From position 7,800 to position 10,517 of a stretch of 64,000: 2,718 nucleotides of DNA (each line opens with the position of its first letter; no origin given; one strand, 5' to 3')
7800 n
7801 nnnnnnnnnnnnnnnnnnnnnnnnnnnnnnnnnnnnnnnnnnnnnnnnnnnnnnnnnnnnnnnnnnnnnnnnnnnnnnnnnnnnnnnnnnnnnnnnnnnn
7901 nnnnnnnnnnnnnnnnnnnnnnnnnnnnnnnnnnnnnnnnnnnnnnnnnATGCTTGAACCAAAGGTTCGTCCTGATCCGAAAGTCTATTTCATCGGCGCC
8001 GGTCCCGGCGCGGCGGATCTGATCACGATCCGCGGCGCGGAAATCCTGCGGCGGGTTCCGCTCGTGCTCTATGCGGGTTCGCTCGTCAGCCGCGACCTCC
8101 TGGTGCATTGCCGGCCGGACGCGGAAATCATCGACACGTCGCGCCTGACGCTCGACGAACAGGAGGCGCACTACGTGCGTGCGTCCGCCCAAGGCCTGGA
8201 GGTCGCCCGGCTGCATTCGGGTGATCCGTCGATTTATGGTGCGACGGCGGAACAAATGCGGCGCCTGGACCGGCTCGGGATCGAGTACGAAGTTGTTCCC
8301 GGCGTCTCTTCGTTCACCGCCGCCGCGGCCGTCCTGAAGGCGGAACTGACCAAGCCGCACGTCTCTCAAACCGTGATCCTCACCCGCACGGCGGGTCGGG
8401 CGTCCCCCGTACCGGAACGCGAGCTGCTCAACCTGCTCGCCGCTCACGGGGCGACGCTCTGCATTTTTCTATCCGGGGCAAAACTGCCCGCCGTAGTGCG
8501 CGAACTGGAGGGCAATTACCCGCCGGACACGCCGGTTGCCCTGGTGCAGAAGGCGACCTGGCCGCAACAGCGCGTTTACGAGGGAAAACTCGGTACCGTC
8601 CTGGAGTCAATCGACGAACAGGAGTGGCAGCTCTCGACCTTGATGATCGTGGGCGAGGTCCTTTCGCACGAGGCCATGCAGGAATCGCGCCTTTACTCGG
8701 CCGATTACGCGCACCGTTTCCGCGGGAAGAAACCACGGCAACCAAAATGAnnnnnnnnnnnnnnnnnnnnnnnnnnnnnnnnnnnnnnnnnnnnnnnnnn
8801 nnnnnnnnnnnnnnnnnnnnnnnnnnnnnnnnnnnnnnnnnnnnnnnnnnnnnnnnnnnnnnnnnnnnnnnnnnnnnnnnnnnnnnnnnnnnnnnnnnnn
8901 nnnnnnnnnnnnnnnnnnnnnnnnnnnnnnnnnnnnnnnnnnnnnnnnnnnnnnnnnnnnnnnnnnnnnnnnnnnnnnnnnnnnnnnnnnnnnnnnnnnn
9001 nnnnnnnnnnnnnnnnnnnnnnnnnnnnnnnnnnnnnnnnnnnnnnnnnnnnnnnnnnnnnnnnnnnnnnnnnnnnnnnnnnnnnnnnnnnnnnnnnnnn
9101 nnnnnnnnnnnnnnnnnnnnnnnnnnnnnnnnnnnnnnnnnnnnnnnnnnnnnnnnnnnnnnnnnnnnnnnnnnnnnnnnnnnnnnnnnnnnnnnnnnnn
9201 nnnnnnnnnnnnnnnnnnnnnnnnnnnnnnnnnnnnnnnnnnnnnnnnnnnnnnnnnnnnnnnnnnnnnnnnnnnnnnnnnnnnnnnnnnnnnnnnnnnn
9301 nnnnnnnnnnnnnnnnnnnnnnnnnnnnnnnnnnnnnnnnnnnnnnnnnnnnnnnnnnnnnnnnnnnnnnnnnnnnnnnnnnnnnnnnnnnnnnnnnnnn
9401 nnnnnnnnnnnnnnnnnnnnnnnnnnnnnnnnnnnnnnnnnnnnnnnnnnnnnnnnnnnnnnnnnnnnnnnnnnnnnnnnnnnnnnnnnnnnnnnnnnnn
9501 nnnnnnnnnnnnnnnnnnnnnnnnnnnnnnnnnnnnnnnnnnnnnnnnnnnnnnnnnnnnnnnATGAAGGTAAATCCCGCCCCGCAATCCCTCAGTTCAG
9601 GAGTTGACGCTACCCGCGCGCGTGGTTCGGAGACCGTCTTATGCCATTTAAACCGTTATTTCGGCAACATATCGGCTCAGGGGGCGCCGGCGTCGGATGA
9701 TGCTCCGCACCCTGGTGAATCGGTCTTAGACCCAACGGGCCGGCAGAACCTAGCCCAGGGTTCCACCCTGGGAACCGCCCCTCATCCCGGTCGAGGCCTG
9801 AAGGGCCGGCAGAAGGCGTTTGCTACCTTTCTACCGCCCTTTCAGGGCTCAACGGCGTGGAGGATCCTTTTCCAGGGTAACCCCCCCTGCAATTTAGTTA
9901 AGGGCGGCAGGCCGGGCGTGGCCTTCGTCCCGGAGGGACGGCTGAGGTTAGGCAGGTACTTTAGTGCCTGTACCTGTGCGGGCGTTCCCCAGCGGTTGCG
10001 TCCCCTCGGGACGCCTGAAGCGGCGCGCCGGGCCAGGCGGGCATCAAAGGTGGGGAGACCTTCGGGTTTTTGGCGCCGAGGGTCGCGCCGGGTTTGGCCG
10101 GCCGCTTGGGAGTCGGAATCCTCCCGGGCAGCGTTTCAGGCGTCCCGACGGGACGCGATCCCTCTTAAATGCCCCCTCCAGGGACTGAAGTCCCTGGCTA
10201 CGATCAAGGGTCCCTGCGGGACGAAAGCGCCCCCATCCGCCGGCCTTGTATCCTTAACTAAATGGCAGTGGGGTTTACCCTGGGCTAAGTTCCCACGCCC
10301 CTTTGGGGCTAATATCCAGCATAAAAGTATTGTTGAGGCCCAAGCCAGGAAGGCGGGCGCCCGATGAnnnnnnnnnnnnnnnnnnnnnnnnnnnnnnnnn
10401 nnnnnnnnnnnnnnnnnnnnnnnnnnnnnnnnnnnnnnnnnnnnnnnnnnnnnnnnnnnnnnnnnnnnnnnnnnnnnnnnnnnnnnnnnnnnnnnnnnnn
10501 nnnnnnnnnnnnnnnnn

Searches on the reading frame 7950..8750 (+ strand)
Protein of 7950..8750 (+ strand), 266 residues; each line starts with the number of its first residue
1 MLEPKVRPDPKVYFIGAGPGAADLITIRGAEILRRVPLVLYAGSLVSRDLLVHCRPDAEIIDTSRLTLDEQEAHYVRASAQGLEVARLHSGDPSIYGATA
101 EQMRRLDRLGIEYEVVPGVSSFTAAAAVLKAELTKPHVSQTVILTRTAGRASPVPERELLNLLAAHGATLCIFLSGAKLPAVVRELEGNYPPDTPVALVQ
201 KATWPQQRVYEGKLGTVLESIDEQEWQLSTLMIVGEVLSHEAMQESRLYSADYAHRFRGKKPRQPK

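Call 13: search_protein_families(library=pfam, proteins=[window:7950-8750:+])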
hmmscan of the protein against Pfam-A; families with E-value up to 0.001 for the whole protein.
window:7950-8750:+ (266 aa): 1 family
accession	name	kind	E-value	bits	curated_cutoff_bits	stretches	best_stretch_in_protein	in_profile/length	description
PF00590.25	TP_methylase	-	1.5e-51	175.8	27.8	1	11-217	1-211/212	Tetrapyrrole (Corrin/Porphyrin) Methylases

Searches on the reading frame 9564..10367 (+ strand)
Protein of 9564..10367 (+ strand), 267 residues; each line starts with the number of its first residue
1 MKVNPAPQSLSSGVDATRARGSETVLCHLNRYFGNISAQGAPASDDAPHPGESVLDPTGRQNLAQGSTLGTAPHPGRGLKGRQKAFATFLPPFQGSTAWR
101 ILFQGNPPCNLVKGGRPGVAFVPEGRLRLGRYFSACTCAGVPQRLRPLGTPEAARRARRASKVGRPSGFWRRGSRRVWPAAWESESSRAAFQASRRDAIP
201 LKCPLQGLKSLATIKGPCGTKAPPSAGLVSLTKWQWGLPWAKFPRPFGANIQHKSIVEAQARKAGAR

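Call 70: search_protein_families(library=ncbifam, proteins=[window:9564-10367:+], max_evalue=0.01)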
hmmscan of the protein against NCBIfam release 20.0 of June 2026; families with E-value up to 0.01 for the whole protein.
window:9564-10367:+ (267 aa): 0 families

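Call 97: find_homologous_proteins(query=window:9564-10367:+, max_evalue=0.001)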
Query window:9564-10367:+ (267 aa): 5 proteins with E <= 0.001 among 4493 candidates.
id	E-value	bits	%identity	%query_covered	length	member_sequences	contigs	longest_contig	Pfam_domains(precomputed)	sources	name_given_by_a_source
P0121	1.8e-175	600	100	100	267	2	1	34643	-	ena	-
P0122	5.2e-23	100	66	30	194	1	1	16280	-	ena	-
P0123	3.0e-12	64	39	52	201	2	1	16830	-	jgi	-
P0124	6.4e-7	47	49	29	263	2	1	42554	-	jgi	-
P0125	2.6e-5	42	45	38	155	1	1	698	-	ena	-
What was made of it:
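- Tried and rejected: This was rejected, because no protein family was found among 5.8 billion proteins (call 97).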
